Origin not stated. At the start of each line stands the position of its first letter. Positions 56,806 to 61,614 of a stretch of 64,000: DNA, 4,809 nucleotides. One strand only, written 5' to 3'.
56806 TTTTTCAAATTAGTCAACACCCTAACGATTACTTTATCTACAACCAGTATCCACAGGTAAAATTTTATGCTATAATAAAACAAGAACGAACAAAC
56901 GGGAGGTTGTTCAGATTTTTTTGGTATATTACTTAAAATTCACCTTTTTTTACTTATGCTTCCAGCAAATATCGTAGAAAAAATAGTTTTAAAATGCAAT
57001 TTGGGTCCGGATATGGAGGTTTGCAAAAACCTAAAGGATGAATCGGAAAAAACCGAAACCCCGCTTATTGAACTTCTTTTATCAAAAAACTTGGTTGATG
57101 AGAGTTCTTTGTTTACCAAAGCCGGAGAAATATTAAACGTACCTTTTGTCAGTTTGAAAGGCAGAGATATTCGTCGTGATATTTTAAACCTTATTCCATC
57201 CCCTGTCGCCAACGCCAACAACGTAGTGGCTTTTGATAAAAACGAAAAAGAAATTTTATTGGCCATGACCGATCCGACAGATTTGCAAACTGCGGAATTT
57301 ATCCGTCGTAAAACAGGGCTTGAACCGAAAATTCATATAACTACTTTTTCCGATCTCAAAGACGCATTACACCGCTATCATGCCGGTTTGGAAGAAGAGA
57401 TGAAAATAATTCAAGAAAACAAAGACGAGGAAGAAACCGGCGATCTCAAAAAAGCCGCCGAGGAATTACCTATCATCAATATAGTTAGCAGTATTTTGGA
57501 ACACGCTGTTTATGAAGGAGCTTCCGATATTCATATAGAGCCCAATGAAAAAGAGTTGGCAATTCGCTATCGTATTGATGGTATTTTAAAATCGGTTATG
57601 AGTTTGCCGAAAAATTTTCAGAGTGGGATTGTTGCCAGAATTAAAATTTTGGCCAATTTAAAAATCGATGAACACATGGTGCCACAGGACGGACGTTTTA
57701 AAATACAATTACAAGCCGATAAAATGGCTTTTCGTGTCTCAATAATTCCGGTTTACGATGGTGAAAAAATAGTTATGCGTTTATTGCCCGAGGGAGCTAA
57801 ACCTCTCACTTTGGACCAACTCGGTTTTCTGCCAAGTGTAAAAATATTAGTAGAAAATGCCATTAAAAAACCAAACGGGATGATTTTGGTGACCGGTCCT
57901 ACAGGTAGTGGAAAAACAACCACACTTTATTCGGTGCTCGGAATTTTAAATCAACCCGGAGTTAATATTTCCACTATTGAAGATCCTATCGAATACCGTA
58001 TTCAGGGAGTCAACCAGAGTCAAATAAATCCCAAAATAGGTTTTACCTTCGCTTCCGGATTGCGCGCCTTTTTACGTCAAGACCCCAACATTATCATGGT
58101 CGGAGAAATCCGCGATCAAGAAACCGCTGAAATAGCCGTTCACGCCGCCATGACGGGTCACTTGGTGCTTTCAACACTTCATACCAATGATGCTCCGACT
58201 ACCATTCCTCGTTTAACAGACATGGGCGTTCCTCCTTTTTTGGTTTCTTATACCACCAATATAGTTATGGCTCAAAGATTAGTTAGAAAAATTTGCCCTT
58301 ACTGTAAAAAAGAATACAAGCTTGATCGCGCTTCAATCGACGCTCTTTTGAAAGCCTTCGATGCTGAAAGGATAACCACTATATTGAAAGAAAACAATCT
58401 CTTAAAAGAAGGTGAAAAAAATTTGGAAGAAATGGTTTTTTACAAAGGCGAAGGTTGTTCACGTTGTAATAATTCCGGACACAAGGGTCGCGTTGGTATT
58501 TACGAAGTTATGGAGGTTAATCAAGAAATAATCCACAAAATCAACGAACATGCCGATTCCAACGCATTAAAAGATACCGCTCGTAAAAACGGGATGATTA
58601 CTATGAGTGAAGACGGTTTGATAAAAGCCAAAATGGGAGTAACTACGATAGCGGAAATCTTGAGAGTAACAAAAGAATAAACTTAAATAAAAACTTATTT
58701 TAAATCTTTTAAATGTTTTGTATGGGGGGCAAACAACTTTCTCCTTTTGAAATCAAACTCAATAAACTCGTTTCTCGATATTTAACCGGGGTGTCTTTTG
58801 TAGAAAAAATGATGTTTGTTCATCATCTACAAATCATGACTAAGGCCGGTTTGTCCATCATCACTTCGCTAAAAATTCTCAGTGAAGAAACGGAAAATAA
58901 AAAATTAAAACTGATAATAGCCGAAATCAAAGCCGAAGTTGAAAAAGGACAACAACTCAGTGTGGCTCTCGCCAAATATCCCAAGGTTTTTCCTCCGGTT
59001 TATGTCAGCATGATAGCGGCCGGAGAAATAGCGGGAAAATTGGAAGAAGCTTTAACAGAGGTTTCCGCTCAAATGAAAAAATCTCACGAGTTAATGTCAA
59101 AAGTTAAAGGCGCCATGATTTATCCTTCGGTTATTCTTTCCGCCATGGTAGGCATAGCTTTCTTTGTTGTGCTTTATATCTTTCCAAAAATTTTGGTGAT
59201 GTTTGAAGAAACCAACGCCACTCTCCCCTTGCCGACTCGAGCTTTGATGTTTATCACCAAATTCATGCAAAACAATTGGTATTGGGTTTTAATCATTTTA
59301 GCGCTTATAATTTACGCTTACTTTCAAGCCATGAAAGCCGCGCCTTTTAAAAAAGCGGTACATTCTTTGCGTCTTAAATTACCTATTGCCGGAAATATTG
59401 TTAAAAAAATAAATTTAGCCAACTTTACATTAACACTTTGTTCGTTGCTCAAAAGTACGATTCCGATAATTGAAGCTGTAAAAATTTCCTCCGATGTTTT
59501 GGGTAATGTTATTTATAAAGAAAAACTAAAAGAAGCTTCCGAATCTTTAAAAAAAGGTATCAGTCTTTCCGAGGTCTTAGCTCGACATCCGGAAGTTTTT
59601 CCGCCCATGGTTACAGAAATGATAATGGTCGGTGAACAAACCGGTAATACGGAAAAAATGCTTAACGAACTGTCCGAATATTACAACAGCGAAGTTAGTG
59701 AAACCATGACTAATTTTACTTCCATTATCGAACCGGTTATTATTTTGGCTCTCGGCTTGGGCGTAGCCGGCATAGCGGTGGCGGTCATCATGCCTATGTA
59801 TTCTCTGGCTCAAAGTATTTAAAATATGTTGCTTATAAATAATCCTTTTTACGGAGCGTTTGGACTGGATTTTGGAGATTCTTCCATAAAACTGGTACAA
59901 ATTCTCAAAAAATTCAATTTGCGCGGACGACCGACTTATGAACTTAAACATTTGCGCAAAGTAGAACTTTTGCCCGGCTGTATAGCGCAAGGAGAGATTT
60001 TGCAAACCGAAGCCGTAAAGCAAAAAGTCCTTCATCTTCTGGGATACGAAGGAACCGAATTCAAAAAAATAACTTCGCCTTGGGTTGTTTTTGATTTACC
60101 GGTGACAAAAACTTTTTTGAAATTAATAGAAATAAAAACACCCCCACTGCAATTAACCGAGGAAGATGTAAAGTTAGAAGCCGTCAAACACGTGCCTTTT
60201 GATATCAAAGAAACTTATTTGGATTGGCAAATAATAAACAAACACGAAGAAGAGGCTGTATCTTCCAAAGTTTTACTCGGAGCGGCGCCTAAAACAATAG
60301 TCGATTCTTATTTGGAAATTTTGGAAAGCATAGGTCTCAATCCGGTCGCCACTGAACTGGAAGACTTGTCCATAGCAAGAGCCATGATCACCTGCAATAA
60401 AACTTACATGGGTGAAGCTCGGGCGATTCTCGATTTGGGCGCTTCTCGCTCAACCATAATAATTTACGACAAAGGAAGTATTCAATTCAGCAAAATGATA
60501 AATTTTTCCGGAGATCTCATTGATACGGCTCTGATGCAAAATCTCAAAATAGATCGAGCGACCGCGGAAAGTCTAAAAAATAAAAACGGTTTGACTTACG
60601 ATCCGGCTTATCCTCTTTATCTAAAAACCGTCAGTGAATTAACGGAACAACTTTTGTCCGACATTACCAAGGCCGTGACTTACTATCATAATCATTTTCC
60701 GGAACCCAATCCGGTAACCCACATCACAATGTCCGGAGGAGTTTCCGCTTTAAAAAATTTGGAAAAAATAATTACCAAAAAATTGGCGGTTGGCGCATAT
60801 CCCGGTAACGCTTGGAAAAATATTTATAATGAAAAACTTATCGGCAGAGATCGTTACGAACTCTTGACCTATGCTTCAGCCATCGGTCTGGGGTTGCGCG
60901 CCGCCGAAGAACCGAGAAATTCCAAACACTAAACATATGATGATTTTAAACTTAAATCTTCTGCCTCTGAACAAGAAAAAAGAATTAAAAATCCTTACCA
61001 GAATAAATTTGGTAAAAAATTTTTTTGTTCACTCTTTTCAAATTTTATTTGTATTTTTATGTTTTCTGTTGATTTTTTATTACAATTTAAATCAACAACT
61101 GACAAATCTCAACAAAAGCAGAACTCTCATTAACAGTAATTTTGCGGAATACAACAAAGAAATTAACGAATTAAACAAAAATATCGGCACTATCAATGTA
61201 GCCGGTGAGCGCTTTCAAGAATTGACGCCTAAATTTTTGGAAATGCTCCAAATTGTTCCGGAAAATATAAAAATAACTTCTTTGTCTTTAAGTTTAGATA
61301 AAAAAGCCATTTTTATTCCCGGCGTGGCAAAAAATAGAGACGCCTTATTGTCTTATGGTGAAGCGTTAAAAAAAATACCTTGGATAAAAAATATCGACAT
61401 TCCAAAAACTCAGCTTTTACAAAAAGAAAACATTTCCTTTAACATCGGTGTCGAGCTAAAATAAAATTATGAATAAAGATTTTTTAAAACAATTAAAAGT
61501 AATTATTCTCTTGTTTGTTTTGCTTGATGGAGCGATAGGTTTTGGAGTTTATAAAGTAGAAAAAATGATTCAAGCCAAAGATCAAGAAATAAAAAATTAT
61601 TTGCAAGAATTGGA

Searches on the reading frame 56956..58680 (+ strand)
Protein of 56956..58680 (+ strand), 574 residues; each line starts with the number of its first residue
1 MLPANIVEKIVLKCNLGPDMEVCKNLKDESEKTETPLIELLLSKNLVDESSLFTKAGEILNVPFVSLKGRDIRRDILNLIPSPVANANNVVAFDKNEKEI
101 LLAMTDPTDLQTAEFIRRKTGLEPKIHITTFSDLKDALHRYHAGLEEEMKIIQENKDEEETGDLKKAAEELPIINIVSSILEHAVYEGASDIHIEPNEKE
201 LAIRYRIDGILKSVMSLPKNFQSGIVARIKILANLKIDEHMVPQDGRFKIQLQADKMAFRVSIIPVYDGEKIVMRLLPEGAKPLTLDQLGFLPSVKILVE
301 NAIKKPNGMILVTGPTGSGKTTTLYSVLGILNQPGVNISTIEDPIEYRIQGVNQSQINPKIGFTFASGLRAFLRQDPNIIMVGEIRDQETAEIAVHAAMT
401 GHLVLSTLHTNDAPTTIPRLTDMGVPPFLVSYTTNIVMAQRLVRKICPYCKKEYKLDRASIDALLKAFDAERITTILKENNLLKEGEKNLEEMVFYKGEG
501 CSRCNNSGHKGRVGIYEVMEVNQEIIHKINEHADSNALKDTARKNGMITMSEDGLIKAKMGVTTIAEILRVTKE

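Call 9: search_protein_families(library=pfam, proteins=[window:56956-58680:+], max_evalue=0.001)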
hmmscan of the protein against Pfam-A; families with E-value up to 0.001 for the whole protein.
window:56956-58680:+ (574 aa): 3 families
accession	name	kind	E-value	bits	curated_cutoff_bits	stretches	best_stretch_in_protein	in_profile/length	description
PF00437.27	T2SSE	-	1.3e-129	432.5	24.9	1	168-570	3-370/370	Type II/IV secretion system protein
PF05157.20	MshEN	-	1.6e-13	50.9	23.1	1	60-144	1-86/90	MshEN domain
PF25199.1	nSTAND_NTPase5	-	0.00081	19.7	34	0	300-346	30-81/145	Novel STAND NTPase 5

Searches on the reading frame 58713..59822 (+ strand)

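Call 9: search_protein_families(library=pfam, proteins=[window:58713-59822:+], max_evalue=0.001)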
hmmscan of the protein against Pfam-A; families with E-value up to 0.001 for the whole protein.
window:58713-59822:+ (369 aa): 1 family
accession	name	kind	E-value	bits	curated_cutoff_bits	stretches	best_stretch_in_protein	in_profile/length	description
PF00482.28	T2SSF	-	7.8e-57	191.1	25.2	2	35-158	1-125/125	Type II secretion system (T2SS), protein F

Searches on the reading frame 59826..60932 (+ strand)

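Call 9: search_protein_families(library=pfam, proteins=[window:59826-60932:+], max_evalue=0.001)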
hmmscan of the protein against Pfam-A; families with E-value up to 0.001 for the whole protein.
window:59826-60932:+ (368 aa): 3 families
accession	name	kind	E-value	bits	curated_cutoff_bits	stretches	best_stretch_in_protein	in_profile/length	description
PF11104.14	PilM_2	-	3.8e-32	112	27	1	13-359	1-339/340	Type IV pilus assembly protein PilM;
PF14450.12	FtsA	-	9.5e-11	42.6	31.8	1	200-353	1-126/127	Cell division protein FtsA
PF06723.19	MreB_Mbl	-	0.00023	20.6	27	0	165-257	115-211/327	MreB/Mbl protein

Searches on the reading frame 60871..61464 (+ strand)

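Call 9: search_protein_families(library=pfam, proteins=[window:60871-61464:+], max_evalue=0.001)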
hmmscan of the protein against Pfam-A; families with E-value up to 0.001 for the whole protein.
window:60871-61464:+ (197 aa): 1 family
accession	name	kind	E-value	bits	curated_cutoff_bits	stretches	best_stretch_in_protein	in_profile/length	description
PF05137.18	PilN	-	4.6e-07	30.2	22.8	1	124-194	5-76/78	Fimbrial assembly protein (PilN)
